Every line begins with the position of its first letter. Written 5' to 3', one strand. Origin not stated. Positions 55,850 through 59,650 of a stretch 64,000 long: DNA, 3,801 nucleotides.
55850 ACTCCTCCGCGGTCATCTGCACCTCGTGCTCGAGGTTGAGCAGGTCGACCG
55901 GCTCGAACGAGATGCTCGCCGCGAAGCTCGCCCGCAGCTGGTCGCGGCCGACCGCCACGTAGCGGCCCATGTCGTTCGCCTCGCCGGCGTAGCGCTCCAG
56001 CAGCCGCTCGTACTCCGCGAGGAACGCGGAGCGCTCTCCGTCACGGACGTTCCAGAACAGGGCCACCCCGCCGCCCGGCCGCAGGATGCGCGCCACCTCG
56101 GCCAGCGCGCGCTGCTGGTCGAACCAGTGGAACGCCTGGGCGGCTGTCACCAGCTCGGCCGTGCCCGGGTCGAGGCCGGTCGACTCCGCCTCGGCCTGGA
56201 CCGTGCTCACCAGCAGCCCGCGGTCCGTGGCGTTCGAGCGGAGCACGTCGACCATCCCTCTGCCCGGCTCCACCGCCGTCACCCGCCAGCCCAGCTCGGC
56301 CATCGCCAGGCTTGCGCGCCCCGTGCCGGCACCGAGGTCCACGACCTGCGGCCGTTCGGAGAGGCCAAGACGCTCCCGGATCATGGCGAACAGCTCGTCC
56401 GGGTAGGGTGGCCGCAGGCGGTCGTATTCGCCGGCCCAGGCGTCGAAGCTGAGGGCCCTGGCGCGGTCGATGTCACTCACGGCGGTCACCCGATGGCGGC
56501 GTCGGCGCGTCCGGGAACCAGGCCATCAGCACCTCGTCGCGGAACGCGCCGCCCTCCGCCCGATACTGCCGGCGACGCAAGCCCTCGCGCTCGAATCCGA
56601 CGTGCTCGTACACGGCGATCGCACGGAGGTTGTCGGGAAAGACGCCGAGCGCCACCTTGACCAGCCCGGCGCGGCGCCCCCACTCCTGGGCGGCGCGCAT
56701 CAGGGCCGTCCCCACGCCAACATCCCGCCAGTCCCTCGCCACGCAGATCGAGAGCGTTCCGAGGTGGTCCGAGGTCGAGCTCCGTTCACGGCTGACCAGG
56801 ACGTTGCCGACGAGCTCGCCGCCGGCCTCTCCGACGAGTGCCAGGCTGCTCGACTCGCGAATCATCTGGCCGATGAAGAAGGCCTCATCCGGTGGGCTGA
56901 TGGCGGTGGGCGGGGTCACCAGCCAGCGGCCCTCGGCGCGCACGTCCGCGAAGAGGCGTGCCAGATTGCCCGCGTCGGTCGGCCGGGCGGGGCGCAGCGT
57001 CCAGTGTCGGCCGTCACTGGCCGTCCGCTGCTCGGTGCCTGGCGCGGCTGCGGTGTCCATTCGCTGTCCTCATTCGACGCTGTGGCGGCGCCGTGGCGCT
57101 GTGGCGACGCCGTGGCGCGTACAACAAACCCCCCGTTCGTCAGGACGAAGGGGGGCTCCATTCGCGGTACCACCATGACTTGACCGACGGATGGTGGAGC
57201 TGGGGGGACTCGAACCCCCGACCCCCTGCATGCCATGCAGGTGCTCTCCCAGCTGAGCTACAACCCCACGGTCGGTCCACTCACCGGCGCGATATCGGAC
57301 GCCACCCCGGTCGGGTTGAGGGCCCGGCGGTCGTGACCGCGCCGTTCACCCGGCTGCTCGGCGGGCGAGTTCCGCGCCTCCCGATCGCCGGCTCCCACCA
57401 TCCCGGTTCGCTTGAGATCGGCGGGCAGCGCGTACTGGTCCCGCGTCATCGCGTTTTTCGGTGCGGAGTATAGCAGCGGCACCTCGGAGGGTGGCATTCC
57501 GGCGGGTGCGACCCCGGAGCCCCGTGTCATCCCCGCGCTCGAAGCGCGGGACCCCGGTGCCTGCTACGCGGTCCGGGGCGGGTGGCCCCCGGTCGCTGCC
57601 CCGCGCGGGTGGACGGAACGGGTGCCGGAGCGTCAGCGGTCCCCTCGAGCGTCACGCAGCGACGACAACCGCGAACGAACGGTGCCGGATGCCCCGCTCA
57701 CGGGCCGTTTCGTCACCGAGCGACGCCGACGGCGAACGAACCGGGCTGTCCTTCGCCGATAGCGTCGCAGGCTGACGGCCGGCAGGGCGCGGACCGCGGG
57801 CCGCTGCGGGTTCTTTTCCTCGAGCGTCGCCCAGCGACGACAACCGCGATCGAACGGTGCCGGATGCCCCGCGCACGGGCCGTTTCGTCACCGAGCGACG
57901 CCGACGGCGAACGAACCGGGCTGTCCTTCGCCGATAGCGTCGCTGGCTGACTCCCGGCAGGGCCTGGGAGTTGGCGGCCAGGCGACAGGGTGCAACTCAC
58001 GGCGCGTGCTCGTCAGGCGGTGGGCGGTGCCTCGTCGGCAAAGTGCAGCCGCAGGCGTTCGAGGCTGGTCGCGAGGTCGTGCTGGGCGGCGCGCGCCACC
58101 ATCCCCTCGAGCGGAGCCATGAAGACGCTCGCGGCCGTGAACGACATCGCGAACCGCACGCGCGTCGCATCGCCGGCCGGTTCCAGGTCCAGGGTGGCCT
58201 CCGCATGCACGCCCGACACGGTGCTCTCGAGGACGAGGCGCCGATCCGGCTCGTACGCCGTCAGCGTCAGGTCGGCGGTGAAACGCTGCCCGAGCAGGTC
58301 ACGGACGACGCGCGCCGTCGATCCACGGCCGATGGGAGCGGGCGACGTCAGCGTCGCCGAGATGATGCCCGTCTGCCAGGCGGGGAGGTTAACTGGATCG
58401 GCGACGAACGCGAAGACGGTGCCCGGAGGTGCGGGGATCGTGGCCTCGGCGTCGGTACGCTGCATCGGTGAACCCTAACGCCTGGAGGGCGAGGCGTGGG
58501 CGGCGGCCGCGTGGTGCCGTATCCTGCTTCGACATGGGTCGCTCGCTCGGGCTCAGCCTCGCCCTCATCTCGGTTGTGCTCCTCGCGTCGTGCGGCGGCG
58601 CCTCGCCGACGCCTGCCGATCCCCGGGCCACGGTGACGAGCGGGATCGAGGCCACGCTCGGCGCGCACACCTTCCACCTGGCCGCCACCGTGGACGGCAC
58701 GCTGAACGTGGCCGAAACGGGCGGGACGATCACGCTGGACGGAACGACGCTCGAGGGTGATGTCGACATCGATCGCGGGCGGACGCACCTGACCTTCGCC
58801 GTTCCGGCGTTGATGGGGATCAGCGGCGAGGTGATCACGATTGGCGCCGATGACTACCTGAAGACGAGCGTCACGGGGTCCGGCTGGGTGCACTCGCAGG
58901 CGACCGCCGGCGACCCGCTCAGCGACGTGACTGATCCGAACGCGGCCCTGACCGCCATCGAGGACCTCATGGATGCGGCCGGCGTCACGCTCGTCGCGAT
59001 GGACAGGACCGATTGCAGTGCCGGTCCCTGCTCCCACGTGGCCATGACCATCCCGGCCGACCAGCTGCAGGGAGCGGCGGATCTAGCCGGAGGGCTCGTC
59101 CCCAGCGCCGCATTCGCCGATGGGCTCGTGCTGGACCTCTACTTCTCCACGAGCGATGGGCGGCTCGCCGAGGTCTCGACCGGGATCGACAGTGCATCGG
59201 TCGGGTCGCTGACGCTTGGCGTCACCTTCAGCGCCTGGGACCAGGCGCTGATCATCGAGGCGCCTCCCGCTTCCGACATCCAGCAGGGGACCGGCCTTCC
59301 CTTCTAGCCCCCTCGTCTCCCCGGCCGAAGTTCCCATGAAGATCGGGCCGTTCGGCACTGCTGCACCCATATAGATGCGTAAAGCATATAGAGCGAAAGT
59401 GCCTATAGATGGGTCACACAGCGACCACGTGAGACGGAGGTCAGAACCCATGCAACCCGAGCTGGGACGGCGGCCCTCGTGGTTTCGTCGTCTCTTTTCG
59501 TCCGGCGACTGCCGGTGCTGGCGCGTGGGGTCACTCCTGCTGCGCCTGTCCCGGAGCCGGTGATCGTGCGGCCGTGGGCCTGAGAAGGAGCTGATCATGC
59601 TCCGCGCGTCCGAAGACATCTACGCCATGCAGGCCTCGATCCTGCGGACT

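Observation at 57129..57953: tRNA-Ala(GGC) with hairpin terminator and a pair of 135 bp direct repeats upstream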

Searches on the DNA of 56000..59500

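Call 4: search_rna_families(source=window, start=56000, end=59500, threshold=evalue, max_evalue=1, show_alignments=4)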
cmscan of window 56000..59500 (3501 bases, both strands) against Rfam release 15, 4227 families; matches with E-value up to 1: 4.
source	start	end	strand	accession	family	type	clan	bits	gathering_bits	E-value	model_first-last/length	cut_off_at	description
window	57138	57458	-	RF00230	T-box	Cis-reg; leader;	-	44.4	93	8.5e-08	1-219/219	no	T-box leader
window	57192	57267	-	RF00023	tmRNA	Gene;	CL00001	41.1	47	2.9e-14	1-374/374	no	transfer-messenger RNA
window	57196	57267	-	RF01684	mascRNA-menRNA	Gene;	-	21.7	42.5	0.4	1-56/56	no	MALAT1-associated small cytoplasmic RNA/MEN beta RNA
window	57074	57220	-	RF04321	tmRNA_permuted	Gene;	-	21.5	47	0.14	35-105/213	no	permuted transfer-messenger RNA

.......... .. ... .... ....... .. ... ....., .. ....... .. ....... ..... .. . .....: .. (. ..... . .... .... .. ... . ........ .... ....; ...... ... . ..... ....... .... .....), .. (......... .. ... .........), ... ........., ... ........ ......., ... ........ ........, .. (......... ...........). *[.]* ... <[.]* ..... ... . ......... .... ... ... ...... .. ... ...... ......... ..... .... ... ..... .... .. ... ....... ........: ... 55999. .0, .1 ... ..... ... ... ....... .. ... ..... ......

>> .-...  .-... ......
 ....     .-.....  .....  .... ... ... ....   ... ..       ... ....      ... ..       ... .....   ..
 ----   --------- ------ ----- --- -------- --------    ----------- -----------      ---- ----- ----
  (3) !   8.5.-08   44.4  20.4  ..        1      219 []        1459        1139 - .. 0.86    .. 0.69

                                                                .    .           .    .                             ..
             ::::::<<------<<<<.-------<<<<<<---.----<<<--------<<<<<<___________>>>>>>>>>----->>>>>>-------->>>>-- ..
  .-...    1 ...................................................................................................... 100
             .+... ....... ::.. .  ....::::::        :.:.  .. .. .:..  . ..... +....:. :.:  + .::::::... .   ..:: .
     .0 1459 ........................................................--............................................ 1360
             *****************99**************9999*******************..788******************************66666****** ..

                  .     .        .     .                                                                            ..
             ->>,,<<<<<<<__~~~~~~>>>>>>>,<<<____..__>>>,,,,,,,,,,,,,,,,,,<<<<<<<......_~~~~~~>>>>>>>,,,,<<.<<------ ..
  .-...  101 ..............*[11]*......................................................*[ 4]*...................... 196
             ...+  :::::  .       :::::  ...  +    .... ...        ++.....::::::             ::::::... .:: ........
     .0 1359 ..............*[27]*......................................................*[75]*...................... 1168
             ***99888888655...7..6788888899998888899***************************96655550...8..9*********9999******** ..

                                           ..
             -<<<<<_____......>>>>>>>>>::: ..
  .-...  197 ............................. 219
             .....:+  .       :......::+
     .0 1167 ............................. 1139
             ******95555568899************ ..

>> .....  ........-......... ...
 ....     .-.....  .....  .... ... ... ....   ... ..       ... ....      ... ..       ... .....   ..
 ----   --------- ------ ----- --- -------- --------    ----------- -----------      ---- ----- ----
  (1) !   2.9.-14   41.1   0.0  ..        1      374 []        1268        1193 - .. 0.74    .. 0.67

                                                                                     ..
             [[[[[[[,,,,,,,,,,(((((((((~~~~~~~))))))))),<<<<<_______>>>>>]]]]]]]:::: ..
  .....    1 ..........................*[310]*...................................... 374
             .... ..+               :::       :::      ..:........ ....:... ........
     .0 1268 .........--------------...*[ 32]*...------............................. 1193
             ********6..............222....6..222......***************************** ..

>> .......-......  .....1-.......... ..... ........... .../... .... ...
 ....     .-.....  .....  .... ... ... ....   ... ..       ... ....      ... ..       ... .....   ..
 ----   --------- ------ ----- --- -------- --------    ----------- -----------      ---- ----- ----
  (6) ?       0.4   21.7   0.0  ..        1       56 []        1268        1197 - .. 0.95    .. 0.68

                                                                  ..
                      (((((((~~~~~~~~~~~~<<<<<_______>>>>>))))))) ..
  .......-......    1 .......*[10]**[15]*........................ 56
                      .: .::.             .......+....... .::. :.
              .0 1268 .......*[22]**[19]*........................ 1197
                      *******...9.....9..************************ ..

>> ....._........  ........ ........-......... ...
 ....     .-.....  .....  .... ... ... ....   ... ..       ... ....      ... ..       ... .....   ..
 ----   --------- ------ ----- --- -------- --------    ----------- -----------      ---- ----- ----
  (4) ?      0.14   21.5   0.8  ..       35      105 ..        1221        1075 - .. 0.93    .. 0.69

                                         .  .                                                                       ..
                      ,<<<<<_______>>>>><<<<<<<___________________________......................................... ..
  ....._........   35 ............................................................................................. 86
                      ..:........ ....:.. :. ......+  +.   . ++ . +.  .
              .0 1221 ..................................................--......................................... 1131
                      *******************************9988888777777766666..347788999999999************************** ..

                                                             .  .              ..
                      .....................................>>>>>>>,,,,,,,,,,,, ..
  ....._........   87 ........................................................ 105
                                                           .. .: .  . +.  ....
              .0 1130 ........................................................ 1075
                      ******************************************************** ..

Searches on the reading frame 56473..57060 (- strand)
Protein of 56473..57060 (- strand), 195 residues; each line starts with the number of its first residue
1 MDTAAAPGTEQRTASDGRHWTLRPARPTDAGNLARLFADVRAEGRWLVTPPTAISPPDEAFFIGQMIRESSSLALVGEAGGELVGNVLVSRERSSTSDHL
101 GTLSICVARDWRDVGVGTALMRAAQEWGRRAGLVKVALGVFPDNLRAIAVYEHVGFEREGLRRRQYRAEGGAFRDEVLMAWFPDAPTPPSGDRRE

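Call 13: find_encoding_contigs(protein=window:56473-57060:-, flank=10000, max_places=10)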
Protein window:56473-57060:- (195 aa): no gene with exactly this product is on record in the collection.

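Call 15: search_protein_families(library=pfam, proteins=[window:56473-57060:-])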
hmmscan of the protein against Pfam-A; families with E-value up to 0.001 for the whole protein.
window:56473-57060:- (195 aa): 5 families
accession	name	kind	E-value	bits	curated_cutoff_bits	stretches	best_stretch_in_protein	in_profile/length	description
PF00583.31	Acetyltransf_1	-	2.3e-16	60.5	20.7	1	62-156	24-116/116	Acetyltransferase (GNAT) family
PF13302.13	Acetyltransf_3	-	1.7e-10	42.2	25.4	1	21-157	3-138/138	Acetyltransferase (GNAT) domain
PF13508.13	Acetyltransf_7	-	2.6e-10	41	27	1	74-157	5-83/84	Acetyltransferase (GNAT) domain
PF13673.13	Acetyltransf_10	-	5.9e-08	33.2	23.6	1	65-160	24-111/128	Acetyltransferase (GNAT) domain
PF13420.13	Acetyltransf_4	-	0.00086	19.8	24.3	1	75-170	53-148/155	Acetyltransferase (GNAT) domain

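Call 59: search_protein_families(library=ncbifam, proteins=[window:56473-57060:-], max_evalue=0.00001)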
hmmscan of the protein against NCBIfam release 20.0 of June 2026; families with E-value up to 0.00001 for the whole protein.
window:56473-57060:- (195 aa): 9 families
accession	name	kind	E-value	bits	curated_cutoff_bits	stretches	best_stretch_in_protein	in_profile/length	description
TIGR01575.1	rimI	equivalog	2.4e-12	47.1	86.4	1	55-170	16-126/132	ribosomal protein S18-alanine N-acetyltransferase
NF040503.1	resist_ArsN1a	equivalog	1.1e-11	44.7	170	1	72-179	48-155/159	arsinothricin resistance N-acetyltransferase ArsN1 family A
NF007527.0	PRK10140.1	equivalog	1.8e-11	44.2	236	1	70-180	49-159/162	N-acetyltransferase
NF002959.0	PRK03624.1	equivalog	1.5e-10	41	124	1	63-159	40-132/147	GNAT family acetyltransferase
NF049894.1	CG3035_N_ac_Glu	equivalog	2.6e-07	30.2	280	1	97-159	230-292/300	N-acetylglutamate synthase, CG3035 family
TIGR03103.1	trio_acet_GNAT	equivalog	6.7e-07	28.2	569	1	77-158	130-214/547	N-acetylglutaminylglutamine synthetase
NF000487.1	stat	exception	1.3e-06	28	420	1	73-168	81-173/189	streptothricin N-acetyltransferase STAT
NF000225.3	AAC_6p_Strep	exception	2.3e-06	27.6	250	1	73-181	43-150/156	aminoglycoside 6'-N-acetyltransferase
NF000359.1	sat3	exception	3e-06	27.4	360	1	67-181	66-176/180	streptothricin N-acetyltransferase Sat3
